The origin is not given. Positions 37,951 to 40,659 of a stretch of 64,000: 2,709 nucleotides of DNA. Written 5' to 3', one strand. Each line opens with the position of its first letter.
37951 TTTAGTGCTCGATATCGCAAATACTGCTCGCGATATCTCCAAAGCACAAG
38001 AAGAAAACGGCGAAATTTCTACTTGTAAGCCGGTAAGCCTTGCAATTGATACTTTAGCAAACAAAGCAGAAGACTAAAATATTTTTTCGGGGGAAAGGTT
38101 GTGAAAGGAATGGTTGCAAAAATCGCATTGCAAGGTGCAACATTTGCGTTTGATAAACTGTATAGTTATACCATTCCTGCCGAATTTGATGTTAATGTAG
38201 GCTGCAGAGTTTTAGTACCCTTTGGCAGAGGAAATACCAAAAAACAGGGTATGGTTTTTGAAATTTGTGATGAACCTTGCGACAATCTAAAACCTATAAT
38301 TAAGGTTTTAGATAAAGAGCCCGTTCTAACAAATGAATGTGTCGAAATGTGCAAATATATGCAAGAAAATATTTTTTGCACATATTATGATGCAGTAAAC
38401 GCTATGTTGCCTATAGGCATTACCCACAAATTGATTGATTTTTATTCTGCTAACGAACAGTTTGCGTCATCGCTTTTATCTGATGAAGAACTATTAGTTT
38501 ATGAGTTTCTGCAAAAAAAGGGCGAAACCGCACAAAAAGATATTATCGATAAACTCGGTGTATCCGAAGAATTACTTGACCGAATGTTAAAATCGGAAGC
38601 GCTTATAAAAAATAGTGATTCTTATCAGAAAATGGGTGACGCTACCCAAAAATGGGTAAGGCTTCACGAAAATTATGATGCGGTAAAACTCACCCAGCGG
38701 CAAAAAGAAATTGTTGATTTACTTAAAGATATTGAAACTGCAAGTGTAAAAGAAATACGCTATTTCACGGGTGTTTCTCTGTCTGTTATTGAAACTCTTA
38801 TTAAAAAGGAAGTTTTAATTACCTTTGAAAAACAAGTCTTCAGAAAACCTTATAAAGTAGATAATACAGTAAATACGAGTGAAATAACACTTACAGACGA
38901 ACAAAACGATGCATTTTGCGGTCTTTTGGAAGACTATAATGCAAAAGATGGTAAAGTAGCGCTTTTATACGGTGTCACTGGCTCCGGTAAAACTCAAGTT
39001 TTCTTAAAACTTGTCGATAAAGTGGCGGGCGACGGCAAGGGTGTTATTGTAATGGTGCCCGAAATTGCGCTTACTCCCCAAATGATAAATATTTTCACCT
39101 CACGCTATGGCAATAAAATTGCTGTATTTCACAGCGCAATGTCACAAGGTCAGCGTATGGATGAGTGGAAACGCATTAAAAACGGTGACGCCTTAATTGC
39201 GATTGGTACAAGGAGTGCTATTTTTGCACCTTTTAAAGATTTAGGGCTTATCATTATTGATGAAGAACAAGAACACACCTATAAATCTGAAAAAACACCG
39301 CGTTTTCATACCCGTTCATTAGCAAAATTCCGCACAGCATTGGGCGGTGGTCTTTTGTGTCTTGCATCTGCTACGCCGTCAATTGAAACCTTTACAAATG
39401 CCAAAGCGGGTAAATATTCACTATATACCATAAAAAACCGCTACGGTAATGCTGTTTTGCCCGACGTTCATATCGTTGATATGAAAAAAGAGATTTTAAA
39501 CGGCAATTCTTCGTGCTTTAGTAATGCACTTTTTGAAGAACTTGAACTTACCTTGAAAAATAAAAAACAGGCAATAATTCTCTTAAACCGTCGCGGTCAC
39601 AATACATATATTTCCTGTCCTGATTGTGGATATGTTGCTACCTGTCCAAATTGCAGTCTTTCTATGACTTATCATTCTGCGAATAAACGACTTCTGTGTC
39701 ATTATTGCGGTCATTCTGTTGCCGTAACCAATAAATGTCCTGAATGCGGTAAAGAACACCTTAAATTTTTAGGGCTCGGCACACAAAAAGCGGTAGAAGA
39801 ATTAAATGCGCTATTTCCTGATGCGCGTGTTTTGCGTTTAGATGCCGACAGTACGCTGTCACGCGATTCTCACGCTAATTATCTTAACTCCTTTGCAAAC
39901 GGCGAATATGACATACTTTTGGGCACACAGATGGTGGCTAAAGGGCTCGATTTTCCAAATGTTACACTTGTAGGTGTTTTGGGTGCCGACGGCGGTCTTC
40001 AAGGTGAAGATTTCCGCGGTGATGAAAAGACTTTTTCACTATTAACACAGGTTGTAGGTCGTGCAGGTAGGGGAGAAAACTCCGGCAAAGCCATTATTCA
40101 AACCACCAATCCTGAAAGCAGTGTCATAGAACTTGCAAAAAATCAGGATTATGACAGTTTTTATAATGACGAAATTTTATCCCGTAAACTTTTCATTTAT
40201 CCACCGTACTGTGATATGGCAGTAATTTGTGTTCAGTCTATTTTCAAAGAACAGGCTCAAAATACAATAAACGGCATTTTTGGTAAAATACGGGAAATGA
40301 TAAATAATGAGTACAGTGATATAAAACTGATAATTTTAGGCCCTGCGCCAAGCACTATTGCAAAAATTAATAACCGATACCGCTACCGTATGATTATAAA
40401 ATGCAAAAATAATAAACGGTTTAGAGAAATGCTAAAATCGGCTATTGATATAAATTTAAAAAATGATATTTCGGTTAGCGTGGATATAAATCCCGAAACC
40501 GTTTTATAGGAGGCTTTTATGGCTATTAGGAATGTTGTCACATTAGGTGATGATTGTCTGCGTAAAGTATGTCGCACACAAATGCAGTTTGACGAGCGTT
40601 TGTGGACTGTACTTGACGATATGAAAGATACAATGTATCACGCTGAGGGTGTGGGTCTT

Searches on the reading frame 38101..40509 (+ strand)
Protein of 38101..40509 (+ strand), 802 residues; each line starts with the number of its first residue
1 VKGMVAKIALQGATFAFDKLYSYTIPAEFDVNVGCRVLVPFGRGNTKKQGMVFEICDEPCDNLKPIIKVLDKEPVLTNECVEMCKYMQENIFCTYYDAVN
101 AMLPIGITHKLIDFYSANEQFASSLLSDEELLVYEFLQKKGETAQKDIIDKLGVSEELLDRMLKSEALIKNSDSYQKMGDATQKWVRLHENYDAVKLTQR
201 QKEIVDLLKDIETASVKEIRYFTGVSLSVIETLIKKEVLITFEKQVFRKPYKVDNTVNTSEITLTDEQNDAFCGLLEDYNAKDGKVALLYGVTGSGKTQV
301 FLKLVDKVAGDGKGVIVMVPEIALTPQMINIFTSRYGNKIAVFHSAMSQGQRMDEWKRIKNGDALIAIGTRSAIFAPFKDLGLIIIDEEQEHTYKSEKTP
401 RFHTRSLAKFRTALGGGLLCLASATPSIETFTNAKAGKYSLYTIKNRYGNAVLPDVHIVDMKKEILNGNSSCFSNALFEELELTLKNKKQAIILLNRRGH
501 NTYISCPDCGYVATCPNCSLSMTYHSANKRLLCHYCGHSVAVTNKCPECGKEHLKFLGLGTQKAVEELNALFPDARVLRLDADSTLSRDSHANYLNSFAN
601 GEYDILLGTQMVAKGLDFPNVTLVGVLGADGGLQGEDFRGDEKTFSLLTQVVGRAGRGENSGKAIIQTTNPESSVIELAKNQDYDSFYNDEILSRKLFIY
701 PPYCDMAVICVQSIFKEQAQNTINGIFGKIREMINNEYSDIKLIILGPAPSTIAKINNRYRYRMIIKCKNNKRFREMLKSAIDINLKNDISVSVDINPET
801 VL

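Call 69: search_protein_families(library=pfam, proteins=[window:38101-40509:+], max_evalue=0.00001)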
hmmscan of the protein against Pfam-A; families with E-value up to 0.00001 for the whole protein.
window:38101-40509:+ (802 aa): 6 families
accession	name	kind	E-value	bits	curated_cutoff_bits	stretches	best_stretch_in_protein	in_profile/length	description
PF17764.6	PriA_3primeBD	-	1.5e-21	76.5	22.7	1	16-104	7-96/96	3'DNA-binding domain (3'BD)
PF18074.6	PriA_C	-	3e-19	70.1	26.9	1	702-798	1-95/95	Primosomal protein N C-terminal domain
PF00270.35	DEAD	-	2.4e-15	57.1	26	1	283-429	13-162/167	DEAD/DEAH box helicase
PF00271.37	Helicase_C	-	5.1e-14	52.9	23.5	1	575-657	40-108/110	Helicase conserved C-terminal domain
PF04851.21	ResIII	-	2.8e-10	40.8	22.5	1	262-391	2-136/164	Type III restriction enzyme, res subunit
PF18319.7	Zn_ribbon_PriA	-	1.5e-09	38.1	26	1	515-539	1-25/27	PriA DNA helicase Cys-rich region (CRR) domain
